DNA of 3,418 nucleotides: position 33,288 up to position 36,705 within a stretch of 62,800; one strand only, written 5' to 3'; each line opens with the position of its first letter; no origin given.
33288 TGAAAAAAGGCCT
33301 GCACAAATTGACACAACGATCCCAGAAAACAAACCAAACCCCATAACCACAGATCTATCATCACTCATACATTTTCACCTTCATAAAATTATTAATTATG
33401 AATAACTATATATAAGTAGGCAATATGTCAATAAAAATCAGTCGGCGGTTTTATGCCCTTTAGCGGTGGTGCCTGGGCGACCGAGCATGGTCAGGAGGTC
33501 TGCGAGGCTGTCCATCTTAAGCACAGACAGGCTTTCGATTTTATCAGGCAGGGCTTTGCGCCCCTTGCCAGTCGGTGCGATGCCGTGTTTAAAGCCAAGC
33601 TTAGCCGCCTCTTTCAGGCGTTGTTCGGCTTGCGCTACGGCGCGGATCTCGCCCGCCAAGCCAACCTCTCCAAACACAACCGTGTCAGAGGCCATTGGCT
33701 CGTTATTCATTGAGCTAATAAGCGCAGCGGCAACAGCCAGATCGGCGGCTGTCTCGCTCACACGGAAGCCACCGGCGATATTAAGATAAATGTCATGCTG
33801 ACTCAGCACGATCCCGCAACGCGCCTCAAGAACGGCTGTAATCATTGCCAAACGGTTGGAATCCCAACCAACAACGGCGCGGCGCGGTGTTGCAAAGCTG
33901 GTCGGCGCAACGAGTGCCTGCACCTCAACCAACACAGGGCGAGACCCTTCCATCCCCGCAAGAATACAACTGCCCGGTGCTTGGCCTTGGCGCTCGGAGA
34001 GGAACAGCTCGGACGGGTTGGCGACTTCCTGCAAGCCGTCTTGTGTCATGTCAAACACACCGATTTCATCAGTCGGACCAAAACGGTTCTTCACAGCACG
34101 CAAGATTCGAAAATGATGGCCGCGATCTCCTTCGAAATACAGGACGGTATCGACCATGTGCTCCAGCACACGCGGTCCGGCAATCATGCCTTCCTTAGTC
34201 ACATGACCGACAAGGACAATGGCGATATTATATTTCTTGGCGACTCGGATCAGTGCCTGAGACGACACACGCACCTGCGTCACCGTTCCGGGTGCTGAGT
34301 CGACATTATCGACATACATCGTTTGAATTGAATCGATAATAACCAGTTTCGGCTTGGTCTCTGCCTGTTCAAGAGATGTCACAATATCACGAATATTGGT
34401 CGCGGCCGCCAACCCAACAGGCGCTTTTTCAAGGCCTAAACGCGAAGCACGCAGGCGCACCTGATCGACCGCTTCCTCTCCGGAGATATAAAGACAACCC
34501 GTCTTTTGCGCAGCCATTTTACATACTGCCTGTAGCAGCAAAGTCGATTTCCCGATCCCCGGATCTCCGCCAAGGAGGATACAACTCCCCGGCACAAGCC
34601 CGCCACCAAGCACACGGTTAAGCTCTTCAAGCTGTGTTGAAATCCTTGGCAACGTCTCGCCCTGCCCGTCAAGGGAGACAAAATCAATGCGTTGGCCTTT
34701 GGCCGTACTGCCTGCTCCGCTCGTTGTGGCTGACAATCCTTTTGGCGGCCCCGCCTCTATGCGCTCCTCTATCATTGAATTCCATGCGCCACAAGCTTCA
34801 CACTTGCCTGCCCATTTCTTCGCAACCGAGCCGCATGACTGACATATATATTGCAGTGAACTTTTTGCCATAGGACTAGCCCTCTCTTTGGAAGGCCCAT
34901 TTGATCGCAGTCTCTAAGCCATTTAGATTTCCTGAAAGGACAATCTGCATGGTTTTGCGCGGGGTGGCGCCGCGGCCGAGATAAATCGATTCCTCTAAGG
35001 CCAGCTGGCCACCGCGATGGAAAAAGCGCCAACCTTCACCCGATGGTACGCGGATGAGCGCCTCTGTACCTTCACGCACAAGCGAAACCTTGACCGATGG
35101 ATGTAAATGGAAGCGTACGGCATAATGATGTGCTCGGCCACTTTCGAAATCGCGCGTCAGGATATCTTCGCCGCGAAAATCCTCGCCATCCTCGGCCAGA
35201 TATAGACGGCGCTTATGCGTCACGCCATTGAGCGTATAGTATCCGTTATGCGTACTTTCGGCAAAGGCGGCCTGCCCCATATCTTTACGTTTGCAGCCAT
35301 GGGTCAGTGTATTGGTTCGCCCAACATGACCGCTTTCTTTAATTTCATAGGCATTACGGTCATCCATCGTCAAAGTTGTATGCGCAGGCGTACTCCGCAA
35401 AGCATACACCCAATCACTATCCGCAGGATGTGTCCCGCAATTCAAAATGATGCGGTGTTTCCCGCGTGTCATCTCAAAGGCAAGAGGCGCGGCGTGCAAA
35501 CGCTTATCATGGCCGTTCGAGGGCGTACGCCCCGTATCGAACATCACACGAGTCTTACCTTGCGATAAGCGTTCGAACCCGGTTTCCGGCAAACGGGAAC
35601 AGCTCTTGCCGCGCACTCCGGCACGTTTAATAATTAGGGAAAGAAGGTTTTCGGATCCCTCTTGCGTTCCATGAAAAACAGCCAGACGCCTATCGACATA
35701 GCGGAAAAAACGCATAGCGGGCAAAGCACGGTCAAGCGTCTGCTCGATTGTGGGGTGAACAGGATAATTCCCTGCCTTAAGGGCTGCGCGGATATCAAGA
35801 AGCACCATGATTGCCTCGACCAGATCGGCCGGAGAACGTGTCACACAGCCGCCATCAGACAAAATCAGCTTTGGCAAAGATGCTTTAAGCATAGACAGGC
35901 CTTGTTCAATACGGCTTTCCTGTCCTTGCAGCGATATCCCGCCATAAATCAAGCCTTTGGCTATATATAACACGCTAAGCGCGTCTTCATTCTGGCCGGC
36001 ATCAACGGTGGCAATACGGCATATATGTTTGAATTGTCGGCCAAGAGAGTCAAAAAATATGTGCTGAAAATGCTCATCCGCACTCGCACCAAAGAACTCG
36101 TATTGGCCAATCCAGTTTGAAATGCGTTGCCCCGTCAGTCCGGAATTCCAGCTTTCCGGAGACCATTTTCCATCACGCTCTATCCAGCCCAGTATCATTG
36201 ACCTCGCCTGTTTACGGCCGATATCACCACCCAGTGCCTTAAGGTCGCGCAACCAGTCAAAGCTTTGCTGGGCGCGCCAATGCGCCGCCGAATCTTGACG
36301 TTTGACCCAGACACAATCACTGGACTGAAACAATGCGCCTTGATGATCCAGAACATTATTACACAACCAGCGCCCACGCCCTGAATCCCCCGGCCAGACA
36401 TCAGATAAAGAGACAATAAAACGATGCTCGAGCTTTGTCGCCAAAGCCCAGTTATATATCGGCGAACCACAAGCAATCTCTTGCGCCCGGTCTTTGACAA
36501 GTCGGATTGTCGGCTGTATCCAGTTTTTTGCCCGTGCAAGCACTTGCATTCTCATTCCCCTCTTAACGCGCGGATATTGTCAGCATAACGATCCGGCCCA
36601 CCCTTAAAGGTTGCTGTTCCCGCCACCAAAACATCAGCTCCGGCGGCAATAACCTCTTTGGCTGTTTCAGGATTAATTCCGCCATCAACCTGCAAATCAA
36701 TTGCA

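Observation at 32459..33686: Direct 249-bp repeat of the radA 3' end, with the orphan copy differing from radA almost only at synonymous sites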

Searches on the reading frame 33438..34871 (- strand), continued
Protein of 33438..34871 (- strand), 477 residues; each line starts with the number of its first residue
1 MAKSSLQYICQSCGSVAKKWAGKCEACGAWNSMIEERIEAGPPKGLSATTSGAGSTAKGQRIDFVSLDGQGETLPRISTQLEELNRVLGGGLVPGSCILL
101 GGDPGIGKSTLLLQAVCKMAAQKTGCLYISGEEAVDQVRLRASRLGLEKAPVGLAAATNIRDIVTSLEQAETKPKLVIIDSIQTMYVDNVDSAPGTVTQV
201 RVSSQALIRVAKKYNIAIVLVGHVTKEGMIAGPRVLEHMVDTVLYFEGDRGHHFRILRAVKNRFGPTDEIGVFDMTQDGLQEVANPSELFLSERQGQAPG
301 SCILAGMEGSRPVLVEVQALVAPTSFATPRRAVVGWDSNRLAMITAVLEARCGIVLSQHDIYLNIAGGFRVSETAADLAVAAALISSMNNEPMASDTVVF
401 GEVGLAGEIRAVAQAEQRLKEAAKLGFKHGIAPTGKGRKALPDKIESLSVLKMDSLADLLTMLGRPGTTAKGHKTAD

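Call 71: search_solved_structures(query=window:33438-34871:-, max_evalue=1e-20, show_alignments=1)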
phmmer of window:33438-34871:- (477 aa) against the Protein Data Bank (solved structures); distinct sequences matched with E-value up to 1e-20: 4.
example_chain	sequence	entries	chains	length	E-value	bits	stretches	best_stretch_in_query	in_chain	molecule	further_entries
5lkm_A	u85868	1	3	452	6.6e-128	430.8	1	1-451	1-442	DNA repair protein RadA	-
8rxc_D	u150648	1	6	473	3.7e-127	428.3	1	3-451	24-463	DNA repair protein RadA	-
5lkq_A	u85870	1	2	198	4.1e-39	138.2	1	282-451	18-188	DNA repair protein RadA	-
5h45_A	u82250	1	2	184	4.4e-35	124.9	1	284-435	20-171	DNA repair protein RadA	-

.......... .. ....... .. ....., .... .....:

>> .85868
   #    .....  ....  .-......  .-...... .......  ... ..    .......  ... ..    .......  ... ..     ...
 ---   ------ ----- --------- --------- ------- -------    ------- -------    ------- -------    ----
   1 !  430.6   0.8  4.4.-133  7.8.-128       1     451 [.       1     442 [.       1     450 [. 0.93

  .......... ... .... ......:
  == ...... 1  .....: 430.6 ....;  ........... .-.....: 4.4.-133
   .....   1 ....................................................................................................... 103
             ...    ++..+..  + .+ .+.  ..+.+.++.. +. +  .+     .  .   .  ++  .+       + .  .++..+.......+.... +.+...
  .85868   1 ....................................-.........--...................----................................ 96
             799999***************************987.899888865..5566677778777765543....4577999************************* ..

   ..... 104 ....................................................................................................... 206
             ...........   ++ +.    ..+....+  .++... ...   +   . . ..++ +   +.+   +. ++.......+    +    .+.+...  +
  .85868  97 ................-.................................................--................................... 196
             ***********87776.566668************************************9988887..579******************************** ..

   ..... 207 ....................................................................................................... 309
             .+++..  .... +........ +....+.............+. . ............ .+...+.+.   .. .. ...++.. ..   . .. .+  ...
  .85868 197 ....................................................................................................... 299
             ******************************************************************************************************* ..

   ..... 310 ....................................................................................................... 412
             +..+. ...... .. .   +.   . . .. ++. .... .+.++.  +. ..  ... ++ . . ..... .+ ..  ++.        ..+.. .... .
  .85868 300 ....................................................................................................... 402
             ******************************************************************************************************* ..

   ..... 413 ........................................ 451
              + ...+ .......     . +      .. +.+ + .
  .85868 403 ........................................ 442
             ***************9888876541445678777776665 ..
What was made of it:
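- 33438..34871 (-): radA (477 aa), intact. Full-length match to S. pneumoniae RadA 5LKM (call 71).
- On Independently expressed small protein (RadA C-terminal fragment): The fragment starts at residue 396 (call 71).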

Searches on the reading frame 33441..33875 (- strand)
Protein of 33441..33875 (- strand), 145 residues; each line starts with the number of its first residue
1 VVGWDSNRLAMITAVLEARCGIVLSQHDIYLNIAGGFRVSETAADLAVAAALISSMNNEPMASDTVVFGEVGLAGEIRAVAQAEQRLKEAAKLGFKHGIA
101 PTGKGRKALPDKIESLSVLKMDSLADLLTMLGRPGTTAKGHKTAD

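Call 23: find_homologous_proteins(query=window:33441-33875:-, max_evalue=1e-20)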
Query seq(145 aa) (145 aa): 4049 proteins with E <= 1e-20 among 5517 candidates; the best 120 are listed.
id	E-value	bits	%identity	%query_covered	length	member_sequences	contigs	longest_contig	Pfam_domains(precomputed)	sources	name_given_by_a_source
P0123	2.1e-48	182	73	86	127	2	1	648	PF05362.20,PF13541.13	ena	-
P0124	1.4e-44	170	70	79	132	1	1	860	PF05362.20,PF13541.13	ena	-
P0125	2.6e-42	162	99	57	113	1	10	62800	PF13541.13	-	-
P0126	1.3e-40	157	62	90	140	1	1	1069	PF05362.20,PF13541.13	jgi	jgi:DNA repair protein RadA/Sms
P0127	2.2e-40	156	57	92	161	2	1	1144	PF13541.13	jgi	jgi:DNA repair protein RadA/Sms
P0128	2.4e-40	156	59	90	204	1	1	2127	PF05362.20,PF13541.13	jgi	jgi:DNA repair protein RadA/Sms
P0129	3.0e-40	156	58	90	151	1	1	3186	PF05362.20,PF13541.13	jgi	jgi:DNA repair protein RadA/Sms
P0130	3.2e-40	156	56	90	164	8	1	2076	PF05362.20,PF13541.13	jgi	-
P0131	7.1e-40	154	57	90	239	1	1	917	PF05362.20,PF13541.13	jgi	jgi:DNA repair protein RadA/Sms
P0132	9.8e-40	154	72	73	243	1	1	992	PF05362.20,PF13541.13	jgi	jgi:DNA repair protein RadA/Sms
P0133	1.0e-39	154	60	88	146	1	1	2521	PF13541.13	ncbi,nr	ncbi:MAG TPA: magnesium chelatase domain-containing protein, partial [Micavibrio sp.]|nr:magnesium c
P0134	1.2e-39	154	56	88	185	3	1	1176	PF05362.20,PF13541.13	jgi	jgi:DNA repair protein RadA/Sms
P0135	1.3e-39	154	58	96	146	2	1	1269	PF13541.13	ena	-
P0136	1.5e-39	153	60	83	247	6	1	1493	PF05362.20,PF13541.13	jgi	jgi:DNA repair protein RadA/Sms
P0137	1.7e-39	153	55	90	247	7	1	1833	PF05362.20,PF13541.13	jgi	jgi:DNA repair protein RadA/Sms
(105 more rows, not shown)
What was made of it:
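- Tried and rejected: A search with the C-terminal 145 aa found nothing close except the orphan ORF (call 23).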

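Call 63: find_encoding_contigs(protein=P0123, flank=5000, max_places=5)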
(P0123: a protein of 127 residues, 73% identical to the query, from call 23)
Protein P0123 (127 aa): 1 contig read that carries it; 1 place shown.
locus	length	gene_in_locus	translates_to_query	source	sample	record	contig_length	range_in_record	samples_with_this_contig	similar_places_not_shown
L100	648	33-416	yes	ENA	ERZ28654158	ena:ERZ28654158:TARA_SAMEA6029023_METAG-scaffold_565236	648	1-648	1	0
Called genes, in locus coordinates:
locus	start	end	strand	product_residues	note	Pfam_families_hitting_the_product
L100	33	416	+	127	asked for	PF13541:ChlI, PF05362:Lon_C (weak)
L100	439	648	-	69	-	?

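Call 64: find_encoding_contigs(protein=P0124, flank=5000, max_places=5)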
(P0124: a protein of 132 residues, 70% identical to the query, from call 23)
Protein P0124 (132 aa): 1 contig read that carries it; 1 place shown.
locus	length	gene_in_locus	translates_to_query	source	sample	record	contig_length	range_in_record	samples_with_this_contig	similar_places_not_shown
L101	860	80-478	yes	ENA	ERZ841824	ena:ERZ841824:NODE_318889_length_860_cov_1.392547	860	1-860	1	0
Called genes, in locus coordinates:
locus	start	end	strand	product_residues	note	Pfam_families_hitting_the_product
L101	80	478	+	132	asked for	PF05362:Lon_C (weak), PF13541:ChlI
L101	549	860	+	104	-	?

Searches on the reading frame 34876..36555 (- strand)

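Call 9: search_protein_families(library=pfam, proteins=[window:34876-36555:-], max_evalue=0.1)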
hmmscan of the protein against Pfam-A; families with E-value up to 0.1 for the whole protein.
window:34876-36555:- (559 aa): 1 family
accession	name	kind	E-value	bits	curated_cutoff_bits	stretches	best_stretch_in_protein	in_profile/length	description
PF07940.18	Hepar_II_III_C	-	2.6e-53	181.4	24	1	317-554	4-237/237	Heparinase II/III-like, C-terminal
